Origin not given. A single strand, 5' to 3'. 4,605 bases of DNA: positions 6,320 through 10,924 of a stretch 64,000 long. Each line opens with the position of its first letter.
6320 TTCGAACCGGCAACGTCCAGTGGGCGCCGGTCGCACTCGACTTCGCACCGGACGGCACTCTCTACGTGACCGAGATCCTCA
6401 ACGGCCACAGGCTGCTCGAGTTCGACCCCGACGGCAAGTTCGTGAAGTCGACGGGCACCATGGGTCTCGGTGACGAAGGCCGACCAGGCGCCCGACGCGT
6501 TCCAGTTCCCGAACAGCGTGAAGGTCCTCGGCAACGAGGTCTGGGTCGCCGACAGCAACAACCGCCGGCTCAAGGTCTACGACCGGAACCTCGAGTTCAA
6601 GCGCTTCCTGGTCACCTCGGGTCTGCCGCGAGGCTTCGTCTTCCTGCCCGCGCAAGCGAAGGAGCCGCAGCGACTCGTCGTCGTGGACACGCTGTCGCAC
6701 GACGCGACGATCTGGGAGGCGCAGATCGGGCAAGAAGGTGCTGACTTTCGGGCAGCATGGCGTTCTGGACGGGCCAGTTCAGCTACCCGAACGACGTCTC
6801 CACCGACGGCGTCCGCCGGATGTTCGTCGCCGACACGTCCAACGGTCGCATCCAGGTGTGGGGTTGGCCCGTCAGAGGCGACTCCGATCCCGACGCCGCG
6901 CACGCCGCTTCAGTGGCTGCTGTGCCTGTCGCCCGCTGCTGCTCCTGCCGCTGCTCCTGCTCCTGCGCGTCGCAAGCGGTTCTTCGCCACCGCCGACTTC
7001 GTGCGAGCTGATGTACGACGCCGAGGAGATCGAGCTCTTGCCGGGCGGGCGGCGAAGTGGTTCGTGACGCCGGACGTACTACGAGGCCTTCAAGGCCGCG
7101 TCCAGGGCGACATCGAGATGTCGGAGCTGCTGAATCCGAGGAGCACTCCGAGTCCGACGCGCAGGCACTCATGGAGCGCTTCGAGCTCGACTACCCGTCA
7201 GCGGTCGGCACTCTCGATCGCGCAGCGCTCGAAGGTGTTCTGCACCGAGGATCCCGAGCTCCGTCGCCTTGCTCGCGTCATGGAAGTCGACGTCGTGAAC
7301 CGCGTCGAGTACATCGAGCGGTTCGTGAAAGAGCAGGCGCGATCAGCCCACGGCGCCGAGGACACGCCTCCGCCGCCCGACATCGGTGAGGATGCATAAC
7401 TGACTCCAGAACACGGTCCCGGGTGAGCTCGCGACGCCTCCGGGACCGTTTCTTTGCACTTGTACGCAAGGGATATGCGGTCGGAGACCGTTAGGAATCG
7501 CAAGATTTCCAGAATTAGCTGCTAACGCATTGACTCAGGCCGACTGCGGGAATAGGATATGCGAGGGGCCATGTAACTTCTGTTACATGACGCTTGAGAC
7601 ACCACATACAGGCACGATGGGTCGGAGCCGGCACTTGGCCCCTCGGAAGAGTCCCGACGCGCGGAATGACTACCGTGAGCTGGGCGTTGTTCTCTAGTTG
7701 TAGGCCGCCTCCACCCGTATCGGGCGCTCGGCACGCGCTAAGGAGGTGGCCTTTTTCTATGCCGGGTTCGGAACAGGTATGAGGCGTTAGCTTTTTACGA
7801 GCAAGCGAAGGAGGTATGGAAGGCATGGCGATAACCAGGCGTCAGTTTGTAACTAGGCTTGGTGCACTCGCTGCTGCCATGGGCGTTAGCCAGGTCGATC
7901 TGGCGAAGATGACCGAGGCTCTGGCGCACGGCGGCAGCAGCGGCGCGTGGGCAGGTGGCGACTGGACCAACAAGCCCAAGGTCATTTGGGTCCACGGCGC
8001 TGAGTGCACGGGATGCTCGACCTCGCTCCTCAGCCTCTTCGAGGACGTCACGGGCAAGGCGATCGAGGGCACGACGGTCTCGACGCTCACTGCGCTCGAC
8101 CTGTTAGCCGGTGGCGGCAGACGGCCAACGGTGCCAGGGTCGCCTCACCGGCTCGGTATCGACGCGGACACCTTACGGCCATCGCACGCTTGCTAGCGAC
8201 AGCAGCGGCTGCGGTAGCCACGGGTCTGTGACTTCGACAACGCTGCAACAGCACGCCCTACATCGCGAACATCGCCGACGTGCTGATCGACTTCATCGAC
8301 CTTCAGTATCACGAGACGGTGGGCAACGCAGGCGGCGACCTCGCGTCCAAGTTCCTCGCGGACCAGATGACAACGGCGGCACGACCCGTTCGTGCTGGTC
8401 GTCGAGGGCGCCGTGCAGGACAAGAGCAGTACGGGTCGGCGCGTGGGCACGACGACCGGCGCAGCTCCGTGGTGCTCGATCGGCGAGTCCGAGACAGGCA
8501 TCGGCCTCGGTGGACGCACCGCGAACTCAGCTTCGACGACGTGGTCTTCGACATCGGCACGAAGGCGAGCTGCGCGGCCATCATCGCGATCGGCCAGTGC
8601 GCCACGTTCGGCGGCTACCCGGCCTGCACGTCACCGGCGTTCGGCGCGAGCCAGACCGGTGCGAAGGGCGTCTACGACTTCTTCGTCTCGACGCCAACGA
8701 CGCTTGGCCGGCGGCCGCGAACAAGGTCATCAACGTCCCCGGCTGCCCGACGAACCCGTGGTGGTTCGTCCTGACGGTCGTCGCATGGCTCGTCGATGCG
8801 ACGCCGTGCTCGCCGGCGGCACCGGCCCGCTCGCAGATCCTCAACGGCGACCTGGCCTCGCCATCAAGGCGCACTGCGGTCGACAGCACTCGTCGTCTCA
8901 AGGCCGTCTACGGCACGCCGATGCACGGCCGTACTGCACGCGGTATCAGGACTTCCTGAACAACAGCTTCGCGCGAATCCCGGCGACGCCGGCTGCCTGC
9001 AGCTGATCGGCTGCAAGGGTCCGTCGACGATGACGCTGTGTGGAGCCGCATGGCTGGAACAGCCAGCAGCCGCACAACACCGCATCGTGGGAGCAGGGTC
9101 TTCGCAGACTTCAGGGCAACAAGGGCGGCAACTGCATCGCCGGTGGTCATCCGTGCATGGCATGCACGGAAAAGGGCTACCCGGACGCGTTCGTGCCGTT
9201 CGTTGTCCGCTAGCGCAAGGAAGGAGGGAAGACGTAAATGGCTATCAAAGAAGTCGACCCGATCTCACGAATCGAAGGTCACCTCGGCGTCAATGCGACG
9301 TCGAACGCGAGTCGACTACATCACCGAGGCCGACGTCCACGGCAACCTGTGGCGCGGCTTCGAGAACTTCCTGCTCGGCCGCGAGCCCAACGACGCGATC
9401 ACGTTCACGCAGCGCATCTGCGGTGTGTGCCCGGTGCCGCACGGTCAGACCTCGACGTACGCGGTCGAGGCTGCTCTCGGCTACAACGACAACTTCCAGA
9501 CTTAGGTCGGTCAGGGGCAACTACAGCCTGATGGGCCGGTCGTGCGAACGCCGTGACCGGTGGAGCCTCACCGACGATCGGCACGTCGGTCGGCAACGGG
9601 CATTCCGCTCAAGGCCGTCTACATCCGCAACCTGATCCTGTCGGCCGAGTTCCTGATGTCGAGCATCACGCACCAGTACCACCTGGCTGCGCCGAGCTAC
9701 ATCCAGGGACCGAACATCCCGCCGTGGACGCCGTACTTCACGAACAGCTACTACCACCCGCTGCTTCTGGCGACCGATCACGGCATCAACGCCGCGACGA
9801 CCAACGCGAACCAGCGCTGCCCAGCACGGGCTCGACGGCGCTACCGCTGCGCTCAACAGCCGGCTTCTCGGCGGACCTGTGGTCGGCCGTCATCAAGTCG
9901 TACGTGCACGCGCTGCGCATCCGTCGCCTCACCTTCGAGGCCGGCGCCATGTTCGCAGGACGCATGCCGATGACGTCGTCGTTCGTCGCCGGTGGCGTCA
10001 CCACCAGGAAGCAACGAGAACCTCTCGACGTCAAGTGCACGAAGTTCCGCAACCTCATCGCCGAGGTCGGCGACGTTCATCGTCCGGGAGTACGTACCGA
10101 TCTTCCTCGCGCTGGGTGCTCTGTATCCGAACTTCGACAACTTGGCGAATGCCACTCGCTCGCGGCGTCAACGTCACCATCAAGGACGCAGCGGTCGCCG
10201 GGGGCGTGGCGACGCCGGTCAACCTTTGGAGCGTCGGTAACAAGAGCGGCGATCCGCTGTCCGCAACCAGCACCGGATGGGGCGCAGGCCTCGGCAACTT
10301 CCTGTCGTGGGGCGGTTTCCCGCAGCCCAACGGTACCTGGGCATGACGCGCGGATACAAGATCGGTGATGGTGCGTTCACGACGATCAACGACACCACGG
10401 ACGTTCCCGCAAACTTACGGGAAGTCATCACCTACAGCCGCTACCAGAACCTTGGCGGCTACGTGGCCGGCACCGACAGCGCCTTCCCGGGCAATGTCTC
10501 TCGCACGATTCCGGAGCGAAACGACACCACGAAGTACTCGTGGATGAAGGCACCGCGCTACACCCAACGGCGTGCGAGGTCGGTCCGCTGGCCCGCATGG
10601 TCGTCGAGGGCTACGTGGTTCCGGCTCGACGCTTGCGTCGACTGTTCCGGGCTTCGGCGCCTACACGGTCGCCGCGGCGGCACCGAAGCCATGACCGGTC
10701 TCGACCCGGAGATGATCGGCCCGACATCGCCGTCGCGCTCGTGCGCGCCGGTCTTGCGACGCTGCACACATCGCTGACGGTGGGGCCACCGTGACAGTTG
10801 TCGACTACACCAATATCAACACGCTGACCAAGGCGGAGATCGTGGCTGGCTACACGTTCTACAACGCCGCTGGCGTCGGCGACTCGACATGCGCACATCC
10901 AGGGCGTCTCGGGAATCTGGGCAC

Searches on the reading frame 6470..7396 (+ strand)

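Call 22: search_protein_families(library=pfam, proteins=[window:6470-7396:+], max_evalue=0.01)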
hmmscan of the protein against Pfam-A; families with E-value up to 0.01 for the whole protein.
window:6470-7396:+ (309 aa): 1 family
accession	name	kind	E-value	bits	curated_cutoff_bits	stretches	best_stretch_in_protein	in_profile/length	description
PF01436.27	NHL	-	0.00014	22.1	20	1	11-37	1-28/28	NHL repeat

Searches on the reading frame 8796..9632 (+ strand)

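Call 22: search_protein_families(library=pfam, proteins=[window:8796-9632:+], max_evalue=0.01)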
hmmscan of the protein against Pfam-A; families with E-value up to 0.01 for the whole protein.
window:8796-9632:+ (279 aa): 1 family
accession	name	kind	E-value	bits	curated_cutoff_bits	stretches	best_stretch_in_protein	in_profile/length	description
PF14720.11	NiFe_hyd_SSU_C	-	0.0054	17.5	27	1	57-86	19-49/80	NiFe/NiFeSe hydrogenase small subunit C-terminal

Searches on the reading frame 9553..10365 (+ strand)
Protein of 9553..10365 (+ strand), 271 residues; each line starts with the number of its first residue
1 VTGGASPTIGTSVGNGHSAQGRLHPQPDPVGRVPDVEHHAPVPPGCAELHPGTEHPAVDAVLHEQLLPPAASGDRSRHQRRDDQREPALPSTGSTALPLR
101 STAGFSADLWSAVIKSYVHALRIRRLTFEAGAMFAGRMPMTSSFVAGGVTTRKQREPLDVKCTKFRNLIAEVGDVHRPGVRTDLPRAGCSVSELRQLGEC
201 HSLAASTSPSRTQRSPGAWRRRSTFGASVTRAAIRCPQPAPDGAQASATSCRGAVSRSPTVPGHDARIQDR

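Call 22: search_protein_families(library=pfam, proteins=[window:9553-10365:+], max_evalue=0.01)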
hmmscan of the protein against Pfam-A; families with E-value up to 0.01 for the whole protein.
window:9553-10365:+ (271 aa): 1 family
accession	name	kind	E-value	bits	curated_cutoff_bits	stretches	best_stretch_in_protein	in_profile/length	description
PF00374.24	NiFeSe_Hases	-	9.8e-05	21.9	25.8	1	112-174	148-214/508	Nickel-dependent hydrogenase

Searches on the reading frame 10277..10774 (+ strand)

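Call 22: search_protein_families(library=pfam, proteins=[window:10277-10774:+], max_evalue=0.01)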
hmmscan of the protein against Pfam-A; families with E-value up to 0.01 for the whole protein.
window:10277-10774:+ (166 aa): 1 family
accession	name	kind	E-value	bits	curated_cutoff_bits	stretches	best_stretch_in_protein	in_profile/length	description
PF00374.24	NiFeSe_Hases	-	0.0002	20.9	25.8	1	29-99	269-333/508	Nickel-dependent hydrogenase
